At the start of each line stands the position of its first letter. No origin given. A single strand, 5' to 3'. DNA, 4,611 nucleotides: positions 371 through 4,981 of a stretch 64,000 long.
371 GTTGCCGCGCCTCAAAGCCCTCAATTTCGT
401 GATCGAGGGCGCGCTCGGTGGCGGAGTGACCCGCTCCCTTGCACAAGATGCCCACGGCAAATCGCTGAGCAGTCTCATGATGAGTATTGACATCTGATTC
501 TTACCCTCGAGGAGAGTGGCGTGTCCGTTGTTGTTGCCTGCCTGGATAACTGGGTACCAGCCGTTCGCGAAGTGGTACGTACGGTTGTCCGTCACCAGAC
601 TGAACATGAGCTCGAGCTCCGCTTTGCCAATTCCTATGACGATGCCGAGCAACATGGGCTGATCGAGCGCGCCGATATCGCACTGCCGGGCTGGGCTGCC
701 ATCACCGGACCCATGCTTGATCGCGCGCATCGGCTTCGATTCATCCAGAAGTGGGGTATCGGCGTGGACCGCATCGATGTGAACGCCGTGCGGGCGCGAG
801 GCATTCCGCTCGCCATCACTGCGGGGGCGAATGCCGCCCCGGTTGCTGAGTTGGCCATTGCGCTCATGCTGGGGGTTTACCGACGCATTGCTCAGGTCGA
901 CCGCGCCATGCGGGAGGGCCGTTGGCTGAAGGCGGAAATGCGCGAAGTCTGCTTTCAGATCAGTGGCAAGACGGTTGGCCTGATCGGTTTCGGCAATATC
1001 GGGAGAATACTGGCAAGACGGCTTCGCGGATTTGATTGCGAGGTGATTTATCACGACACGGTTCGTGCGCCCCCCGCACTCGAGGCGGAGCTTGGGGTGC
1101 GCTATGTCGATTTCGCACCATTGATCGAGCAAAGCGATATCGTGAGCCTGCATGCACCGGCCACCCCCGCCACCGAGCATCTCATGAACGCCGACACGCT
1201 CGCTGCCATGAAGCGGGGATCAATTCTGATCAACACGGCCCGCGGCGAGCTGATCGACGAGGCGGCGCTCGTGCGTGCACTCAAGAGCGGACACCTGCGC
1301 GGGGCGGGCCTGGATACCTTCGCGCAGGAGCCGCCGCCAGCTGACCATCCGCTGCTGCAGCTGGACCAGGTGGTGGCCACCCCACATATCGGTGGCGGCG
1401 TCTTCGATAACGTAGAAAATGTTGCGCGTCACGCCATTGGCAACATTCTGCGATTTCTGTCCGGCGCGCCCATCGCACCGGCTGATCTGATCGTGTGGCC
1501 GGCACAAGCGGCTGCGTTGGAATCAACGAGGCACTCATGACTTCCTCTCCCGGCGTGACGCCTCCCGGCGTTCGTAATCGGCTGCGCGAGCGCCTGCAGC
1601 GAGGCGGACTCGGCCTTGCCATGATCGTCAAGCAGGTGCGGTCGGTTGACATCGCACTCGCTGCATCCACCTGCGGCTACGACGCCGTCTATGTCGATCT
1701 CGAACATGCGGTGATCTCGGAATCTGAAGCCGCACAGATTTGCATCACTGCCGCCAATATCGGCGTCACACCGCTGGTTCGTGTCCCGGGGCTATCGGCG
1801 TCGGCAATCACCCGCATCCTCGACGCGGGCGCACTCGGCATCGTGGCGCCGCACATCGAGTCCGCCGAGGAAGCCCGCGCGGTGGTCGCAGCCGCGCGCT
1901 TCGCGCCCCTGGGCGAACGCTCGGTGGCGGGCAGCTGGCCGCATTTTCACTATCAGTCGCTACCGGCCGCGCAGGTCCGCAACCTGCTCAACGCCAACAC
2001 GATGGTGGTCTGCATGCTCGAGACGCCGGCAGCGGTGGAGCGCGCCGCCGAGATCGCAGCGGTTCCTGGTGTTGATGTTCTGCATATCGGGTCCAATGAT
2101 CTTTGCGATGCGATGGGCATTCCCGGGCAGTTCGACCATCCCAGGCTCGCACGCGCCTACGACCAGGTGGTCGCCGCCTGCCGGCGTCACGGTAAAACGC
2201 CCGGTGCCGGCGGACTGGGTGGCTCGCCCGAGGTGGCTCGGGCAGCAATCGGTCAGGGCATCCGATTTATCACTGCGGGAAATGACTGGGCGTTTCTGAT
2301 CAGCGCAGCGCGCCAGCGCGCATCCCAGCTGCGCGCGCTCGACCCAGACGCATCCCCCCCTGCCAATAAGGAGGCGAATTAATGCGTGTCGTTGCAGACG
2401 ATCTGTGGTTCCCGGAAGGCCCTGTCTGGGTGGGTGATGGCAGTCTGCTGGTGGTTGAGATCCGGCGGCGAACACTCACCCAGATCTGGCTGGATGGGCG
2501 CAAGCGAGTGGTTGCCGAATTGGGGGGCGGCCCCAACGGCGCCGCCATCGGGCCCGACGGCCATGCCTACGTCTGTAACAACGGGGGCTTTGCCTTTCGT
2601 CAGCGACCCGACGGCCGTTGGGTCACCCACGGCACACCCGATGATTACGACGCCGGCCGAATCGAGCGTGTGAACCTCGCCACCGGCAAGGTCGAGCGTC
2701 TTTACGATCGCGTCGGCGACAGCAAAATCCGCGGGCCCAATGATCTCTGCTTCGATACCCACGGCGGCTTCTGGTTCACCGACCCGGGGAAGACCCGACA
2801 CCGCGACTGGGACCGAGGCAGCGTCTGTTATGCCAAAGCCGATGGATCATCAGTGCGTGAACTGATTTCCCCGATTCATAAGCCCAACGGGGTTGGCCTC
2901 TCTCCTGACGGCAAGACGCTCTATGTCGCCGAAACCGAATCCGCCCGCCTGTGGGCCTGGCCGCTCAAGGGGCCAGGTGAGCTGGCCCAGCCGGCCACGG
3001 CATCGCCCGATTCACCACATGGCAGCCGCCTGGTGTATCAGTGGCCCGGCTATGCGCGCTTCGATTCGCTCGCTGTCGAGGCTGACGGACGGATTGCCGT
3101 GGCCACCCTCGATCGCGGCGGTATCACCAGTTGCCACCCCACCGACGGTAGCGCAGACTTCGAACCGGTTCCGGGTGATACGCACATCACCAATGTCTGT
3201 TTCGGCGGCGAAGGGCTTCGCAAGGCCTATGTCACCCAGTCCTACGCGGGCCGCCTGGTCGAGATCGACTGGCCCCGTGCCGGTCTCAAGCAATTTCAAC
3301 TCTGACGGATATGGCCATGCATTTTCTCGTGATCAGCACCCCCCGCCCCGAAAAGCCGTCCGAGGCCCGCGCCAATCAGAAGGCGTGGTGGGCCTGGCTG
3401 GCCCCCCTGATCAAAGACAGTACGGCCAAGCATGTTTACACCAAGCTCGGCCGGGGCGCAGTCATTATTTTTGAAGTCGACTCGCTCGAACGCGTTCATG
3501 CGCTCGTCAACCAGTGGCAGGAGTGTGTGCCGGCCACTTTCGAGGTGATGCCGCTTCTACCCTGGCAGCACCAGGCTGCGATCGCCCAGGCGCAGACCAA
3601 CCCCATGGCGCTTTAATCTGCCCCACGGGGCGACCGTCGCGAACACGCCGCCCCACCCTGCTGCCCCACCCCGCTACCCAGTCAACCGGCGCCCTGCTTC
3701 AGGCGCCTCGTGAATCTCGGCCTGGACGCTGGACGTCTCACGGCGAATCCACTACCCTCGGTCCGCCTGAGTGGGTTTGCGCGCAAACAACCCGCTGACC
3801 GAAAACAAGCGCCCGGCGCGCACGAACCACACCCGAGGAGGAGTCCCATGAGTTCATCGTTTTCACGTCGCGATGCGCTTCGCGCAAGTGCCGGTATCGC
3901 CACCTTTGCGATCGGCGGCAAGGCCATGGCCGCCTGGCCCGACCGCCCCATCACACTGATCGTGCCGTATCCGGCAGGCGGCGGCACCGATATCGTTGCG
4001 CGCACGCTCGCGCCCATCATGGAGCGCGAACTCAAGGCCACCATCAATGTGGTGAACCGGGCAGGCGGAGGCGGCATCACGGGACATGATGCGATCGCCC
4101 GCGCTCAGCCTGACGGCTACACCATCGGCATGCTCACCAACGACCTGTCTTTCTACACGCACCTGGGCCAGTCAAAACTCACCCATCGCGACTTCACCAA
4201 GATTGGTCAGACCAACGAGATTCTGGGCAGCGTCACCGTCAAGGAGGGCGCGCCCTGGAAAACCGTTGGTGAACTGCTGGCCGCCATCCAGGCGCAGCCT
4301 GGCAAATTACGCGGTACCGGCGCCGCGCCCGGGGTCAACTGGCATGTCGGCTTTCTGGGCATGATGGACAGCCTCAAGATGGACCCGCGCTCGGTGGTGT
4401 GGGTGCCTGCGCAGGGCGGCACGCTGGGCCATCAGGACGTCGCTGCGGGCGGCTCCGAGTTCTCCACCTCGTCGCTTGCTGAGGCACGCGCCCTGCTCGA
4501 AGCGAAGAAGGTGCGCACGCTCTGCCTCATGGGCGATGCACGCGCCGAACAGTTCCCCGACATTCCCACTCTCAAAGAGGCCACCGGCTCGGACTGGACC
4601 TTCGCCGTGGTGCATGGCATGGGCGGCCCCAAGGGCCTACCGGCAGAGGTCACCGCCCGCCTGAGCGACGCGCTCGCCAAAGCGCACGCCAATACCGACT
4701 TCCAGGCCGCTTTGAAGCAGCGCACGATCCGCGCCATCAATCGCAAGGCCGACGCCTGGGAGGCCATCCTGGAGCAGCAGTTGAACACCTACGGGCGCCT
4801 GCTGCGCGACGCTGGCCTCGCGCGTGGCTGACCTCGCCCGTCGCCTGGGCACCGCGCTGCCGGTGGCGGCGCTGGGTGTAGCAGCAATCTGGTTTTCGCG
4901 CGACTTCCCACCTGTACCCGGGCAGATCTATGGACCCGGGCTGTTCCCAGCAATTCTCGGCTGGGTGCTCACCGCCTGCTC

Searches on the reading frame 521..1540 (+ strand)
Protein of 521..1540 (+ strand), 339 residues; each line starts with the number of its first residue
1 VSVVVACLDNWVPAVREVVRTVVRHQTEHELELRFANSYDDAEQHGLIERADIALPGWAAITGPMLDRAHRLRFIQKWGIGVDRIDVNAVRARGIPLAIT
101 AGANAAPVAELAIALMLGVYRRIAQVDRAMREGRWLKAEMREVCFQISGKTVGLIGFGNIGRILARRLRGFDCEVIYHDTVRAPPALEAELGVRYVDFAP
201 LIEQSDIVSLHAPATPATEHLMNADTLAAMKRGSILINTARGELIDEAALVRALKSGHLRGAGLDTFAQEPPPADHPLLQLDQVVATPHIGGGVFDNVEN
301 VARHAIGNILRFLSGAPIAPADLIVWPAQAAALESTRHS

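Call 48: search_protein_families(library=pfam, proteins=[window:521-1540:+], max_evalue=0.001)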
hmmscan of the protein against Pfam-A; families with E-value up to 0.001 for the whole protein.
window:521-1540:+ (339 aa): 5 families
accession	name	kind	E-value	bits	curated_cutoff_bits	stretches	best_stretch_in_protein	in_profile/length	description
PF02826.25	2-Hacid_dh_C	-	6.8e-67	224.7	25.1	1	113-291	1-178/178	D-isomer specific 2-hydroxyacid dehydrogenase, NAD binding domain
PF00389.36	2-Hacid_dh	-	2.4e-15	56.8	24.6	1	26-317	15-128/134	D-isomer specific 2-hydroxyacid dehydrogenase, catalytic domain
PF03446.21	NAD_binding_2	-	2.8e-05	24.6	21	1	151-255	1-108/161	NAD binding domain of 6-phosphogluconate dehydrogenase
PF00670.27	AdoHcyase_NAD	-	0.00051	20.6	27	1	141-240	15-110/162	S-adenosyl-L-homocysteine hydrolase, NAD binding domain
PF07991.19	KARI_N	-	0.00068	19.7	20.6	0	147-237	2-92/165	Acetohydroxy acid isomeroreductase, NADPH-binding domain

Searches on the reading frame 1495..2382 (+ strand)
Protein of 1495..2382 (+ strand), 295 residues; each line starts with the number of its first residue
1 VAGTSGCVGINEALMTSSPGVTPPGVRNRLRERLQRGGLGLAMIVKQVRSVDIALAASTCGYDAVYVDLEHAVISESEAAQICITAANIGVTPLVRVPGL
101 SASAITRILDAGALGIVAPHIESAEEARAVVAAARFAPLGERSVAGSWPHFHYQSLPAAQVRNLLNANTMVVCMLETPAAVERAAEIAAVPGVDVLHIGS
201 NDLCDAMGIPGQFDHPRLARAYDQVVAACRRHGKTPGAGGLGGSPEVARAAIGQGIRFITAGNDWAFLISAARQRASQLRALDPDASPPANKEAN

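Call 48: search_protein_families(library=pfam, proteins=[window:1495-2382:+], max_evalue=0.001)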
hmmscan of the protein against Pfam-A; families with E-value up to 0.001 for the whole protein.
window:1495-2382:+ (295 aa): 2 families
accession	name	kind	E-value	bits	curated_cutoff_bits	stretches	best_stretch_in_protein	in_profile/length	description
PF03328.21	HpcH_HpaI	-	8.9e-32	110.6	25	1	53-234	13-185/221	HpcH/HpaI aldolase/citrate lyase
PF02896.24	PEP-utilizers_C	-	1.3e-06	28.3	22.8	1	167-277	173-289/293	PEP-utilising enzyme, PEP-binding domain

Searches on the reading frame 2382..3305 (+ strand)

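Call 48: search_protein_families(library=pfam, proteins=[window:2382-3305:+], max_evalue=0.001)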
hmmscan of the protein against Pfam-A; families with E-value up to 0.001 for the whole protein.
window:2382-3305:+ (307 aa): 3 families
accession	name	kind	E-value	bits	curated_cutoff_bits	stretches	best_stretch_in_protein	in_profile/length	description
PF08450.18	SGL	-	1.3e-43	149.8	26.3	1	10-286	1-244/246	SMP-30/Gluconolactonase/LRE-like region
PF01436.27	NHL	-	1.8e-07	31.3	20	0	50-68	3-21/28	NHL repeat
PF03088.22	Str_synth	-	5.6e-05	23.6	25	0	155-190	46-81/89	Strictosidine synthase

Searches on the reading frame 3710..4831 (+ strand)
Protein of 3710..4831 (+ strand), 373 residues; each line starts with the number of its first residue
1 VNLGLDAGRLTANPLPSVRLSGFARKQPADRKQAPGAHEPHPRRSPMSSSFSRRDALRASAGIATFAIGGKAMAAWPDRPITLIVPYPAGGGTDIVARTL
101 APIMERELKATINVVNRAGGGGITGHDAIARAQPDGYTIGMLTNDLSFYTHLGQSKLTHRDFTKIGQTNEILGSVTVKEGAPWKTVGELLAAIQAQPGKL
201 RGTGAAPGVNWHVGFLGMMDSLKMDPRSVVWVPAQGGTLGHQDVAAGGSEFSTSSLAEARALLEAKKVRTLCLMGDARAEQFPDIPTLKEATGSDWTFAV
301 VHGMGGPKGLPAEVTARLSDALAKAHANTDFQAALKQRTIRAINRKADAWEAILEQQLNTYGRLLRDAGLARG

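Call 48: search_protein_families(library=pfam, proteins=[window:3710-4831:+], max_evalue=0.001)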
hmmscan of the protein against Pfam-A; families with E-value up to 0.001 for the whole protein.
window:3710-4831:+ (373 aa): 1 family
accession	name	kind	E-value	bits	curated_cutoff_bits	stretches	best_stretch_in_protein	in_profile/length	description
PF03401.19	TctC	-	2.5e-33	116.2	27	1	96-370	1-274/274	Tripartite tricarboxylate transporter family receptor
